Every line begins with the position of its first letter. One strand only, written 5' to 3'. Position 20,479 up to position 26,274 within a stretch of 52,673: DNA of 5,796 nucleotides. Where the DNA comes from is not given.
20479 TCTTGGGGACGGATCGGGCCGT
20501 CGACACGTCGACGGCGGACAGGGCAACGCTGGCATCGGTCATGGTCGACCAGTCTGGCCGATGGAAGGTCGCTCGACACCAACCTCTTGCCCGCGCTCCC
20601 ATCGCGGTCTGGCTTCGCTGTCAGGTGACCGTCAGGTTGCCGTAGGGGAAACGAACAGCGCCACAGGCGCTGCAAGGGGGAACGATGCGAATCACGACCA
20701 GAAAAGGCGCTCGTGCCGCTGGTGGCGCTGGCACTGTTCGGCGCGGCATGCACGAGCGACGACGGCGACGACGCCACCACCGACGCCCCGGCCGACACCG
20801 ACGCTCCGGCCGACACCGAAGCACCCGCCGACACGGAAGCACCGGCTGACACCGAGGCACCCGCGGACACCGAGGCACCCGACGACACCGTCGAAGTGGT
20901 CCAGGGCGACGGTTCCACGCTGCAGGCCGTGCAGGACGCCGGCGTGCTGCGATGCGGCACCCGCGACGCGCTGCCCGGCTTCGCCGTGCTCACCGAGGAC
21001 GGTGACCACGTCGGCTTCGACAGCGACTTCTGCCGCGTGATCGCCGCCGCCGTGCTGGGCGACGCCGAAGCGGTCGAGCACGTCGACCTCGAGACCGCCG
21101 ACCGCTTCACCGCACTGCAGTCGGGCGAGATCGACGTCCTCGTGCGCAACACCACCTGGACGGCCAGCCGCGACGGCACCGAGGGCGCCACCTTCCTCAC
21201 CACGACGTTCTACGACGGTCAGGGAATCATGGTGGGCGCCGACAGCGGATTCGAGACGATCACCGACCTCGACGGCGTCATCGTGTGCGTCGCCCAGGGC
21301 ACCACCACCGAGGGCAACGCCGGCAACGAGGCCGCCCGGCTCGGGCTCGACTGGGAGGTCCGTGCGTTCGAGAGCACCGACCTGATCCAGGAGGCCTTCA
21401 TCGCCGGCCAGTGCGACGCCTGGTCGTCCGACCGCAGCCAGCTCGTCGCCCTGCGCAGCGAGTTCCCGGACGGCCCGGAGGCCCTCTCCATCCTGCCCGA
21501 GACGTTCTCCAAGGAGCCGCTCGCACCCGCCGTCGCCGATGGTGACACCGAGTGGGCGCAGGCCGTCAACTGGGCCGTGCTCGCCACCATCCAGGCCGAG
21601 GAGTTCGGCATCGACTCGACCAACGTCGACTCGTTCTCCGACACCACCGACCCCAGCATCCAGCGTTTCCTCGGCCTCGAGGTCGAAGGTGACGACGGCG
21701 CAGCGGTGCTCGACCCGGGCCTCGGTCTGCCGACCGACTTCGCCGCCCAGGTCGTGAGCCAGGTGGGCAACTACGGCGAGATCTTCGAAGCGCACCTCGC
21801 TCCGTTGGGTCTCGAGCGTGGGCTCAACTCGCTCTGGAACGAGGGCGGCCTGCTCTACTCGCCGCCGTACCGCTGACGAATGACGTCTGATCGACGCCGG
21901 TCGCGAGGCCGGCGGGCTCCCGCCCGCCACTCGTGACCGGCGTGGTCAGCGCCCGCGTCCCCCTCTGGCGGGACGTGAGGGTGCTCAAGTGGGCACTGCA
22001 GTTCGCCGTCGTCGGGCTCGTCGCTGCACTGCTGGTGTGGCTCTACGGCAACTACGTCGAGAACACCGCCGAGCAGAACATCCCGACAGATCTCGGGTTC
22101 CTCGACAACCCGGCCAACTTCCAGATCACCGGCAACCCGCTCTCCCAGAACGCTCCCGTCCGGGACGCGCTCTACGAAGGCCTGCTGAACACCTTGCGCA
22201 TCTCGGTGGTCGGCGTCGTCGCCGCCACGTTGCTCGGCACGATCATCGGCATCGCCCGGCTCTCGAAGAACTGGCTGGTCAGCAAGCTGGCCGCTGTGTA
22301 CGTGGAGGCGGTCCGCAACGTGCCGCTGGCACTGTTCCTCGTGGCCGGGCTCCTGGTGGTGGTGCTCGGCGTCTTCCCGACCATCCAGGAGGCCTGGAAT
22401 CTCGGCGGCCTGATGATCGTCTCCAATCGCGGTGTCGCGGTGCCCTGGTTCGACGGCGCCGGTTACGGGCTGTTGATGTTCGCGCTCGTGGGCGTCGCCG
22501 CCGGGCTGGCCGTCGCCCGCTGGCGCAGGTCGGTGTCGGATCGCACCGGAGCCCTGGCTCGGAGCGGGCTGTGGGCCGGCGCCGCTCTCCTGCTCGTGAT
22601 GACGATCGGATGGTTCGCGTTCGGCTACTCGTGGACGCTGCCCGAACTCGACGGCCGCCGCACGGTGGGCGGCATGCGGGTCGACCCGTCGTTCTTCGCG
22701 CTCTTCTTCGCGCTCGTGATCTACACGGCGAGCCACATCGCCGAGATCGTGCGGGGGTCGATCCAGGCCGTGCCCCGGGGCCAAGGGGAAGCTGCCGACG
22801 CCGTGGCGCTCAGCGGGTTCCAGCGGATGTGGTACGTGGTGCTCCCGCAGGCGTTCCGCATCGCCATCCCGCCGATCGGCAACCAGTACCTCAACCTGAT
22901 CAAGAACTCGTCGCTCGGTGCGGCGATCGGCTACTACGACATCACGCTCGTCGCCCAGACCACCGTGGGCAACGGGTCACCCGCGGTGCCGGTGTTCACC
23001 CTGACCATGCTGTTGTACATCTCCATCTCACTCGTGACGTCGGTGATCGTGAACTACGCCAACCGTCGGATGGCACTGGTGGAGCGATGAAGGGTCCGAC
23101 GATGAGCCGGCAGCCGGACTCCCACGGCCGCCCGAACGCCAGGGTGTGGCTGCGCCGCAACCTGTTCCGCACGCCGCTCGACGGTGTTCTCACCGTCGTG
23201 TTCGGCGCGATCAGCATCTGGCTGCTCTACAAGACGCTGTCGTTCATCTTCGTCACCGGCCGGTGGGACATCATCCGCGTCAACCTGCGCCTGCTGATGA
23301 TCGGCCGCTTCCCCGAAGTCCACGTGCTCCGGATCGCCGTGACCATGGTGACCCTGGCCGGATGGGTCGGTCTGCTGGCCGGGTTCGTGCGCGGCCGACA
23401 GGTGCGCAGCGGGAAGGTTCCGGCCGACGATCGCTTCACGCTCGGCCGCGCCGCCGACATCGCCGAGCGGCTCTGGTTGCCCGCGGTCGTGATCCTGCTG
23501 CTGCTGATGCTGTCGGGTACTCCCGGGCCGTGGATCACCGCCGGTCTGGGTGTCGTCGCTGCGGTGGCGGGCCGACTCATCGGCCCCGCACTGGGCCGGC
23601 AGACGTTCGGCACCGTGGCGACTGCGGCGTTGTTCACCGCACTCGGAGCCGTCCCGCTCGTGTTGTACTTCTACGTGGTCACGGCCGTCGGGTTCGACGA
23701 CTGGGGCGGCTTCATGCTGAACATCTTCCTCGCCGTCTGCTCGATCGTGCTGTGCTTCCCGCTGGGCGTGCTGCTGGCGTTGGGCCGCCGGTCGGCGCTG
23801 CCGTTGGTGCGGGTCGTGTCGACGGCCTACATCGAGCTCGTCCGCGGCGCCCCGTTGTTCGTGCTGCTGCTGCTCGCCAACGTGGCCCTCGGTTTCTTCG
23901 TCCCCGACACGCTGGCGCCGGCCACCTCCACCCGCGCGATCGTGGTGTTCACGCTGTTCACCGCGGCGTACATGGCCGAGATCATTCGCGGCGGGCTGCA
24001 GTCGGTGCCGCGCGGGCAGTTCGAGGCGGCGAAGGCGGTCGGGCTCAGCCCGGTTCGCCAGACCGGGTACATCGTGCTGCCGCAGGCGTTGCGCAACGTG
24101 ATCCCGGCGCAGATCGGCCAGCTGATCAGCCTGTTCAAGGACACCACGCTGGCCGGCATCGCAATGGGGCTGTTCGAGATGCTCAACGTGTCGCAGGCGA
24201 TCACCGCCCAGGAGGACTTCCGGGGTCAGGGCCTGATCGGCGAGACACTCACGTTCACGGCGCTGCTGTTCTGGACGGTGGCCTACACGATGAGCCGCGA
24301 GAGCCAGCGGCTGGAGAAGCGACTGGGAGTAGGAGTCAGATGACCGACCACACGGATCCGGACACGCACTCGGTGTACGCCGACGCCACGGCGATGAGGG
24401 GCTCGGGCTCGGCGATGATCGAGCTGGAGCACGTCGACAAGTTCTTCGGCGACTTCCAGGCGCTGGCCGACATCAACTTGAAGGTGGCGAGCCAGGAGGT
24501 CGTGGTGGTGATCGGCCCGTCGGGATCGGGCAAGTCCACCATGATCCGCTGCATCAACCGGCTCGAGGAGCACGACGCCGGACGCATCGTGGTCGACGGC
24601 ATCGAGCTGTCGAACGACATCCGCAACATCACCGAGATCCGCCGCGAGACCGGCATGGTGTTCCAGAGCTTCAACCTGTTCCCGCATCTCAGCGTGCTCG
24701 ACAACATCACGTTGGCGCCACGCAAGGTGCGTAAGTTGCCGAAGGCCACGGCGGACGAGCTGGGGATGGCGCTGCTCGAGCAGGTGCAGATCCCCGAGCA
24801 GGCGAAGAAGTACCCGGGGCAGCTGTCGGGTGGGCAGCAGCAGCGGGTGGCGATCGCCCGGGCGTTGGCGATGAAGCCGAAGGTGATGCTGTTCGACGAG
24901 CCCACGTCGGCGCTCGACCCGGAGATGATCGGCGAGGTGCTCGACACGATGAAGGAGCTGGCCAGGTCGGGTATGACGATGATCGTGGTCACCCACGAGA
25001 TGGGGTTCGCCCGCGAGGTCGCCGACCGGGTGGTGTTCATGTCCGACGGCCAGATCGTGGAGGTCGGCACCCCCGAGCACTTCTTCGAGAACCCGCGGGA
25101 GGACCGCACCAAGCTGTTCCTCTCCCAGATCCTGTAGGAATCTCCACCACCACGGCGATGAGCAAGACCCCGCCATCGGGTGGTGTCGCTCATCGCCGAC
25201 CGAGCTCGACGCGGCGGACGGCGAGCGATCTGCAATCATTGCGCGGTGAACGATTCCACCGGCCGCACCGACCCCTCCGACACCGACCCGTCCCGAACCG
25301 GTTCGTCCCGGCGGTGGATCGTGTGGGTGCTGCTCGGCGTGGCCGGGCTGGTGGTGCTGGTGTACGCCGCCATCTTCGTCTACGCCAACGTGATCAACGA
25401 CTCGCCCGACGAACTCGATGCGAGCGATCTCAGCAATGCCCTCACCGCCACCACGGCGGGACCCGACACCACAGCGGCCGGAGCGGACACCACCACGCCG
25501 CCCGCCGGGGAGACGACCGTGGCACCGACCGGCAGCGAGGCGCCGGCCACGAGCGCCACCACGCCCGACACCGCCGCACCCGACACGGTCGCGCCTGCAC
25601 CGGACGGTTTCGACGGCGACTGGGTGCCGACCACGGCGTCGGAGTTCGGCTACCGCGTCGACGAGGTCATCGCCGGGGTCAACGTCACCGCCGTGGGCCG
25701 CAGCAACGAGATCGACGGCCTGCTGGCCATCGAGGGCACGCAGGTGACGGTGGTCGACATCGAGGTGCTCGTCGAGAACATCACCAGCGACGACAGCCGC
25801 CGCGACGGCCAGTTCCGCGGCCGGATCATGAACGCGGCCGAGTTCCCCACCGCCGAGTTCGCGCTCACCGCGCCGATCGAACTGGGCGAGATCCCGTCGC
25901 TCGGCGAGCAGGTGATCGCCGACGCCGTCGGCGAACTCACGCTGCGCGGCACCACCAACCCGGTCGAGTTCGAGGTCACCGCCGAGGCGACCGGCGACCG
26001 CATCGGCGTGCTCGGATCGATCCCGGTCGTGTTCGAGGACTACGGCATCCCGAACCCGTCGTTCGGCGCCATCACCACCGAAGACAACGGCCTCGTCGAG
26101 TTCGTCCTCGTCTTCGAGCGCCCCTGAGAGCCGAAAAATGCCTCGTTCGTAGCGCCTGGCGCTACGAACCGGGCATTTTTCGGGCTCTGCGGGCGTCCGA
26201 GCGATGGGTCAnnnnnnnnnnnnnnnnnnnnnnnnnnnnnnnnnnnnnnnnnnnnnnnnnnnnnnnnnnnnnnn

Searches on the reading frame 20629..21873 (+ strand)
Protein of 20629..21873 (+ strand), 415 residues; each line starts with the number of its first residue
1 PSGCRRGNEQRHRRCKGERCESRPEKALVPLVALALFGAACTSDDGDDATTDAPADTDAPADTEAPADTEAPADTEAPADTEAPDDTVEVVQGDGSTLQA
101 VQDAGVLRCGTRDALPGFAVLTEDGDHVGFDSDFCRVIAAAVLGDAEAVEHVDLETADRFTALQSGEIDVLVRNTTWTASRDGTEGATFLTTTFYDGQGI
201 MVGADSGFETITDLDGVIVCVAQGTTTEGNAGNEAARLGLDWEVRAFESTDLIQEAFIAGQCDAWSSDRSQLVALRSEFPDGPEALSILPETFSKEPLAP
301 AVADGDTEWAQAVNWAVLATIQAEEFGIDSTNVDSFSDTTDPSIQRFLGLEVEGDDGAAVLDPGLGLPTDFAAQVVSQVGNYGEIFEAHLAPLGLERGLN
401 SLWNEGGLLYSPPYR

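Call 26: search_protein_families(library=pfam, proteins=[window:20629-21873:+], max_evalue=0.00001)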
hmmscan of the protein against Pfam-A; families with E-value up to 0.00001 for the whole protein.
window:20629-21873:+ (415 aa): 1 family
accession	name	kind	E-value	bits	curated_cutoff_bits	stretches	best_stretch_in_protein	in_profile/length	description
PF00497.25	SBP_bac_3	-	2.5e-14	53.6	26.4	1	107-322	1-118/132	Bacterial extracellular solute-binding proteins, family 3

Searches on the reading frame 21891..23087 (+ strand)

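Call 26: search_protein_families(library=pfam, proteins=[window:21891-23087:+], max_evalue=0.00001)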
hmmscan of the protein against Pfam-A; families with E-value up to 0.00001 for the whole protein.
window:21891-23087:+ (399 aa): 1 family
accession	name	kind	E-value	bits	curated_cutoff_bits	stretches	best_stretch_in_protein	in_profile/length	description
PF00528.27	BPD_transp_1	-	2.7e-12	47.2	26.4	1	268-394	53-182/184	Binding-protein-dependent transport system inner membrane component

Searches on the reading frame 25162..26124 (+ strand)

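Call 26: search_protein_families(library=pfam, proteins=[window:25162-26124:+], max_evalue=0.00001)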
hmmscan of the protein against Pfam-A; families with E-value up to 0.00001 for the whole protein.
window:25162-26124:+ (321 aa): 1 family
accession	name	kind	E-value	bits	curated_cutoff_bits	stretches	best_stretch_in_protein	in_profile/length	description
PF04264.18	YceI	-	2.5e-18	67.3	23.7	1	158-317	6-149/150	YceI-like domain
